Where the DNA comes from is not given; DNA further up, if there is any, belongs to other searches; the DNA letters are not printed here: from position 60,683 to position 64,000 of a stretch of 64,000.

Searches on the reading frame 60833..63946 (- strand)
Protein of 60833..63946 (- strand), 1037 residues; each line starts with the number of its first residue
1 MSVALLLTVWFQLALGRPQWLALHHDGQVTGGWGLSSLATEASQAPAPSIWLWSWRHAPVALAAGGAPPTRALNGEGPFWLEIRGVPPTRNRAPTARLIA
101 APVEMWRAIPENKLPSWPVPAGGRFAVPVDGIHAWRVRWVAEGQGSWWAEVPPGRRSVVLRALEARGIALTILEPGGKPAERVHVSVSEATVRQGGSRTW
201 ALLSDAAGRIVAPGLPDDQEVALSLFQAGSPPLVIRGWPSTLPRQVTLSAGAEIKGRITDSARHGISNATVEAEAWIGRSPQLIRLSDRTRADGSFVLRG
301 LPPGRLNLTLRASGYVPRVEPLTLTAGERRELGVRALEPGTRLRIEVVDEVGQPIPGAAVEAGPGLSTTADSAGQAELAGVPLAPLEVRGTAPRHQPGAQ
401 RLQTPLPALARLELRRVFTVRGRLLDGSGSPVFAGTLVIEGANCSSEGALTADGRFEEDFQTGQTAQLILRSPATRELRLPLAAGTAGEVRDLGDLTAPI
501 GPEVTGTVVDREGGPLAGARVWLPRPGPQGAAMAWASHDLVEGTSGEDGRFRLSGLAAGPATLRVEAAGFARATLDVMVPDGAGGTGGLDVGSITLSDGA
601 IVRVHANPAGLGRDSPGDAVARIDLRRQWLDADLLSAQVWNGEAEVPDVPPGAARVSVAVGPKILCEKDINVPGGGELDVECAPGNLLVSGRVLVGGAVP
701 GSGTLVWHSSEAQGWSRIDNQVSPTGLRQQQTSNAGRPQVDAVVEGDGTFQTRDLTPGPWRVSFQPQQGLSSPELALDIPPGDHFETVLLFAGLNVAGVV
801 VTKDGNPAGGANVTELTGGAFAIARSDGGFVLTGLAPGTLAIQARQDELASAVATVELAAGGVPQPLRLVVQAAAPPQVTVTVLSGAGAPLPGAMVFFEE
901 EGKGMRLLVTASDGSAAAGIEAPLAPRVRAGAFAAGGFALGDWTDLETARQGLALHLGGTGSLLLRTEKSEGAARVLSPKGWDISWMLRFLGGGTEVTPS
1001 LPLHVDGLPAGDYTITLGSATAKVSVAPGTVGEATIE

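Call 42: search_protein_families(library=pfam, proteins=[window:60833-63946:-], max_evalue=0.01)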
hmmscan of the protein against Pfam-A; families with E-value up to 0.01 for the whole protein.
window:60833-63946:- (1037 aa): 8 families
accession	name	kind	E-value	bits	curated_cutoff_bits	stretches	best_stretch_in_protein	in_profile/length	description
PF13620.12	CarboxypepD_reg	-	1.4e-51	173.2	32.3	4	254-332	2-77/82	Carboxypeptidase regulatory-like domain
PF13715.12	CarbopepD_reg_2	-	3.8e-16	59.3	32.2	1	504-579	1-64/88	CarboxypepD_reg-like domain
PF02369.22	Big_1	-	1.2e-07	32.2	34.9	0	878-920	20-66/93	Bacterial Ig-like domain (group 1)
PF15976.11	CooC_C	-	5.5e-07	30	29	0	412-483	11-78/93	CS1-pili formation C-terminal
PF09430.16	EMC7_beta-sandw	-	1.6e-05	25.5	26.6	0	288-315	23-50/122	ER membrane protein complex subunit 7, beta-sandwich domain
PF25020.1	TTR_TEN1-4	-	0.00015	22.1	27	0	796-856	9-71/86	Teneurin TTR-like domain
PF00775.27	Dioxygenase_C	-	0.00034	20.6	27.3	0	686-764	29-100/182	Dioxygenase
PF17789.7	MG4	-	0.0078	16.9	24.7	0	878-921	17-61/95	Macroglobulin domain MG4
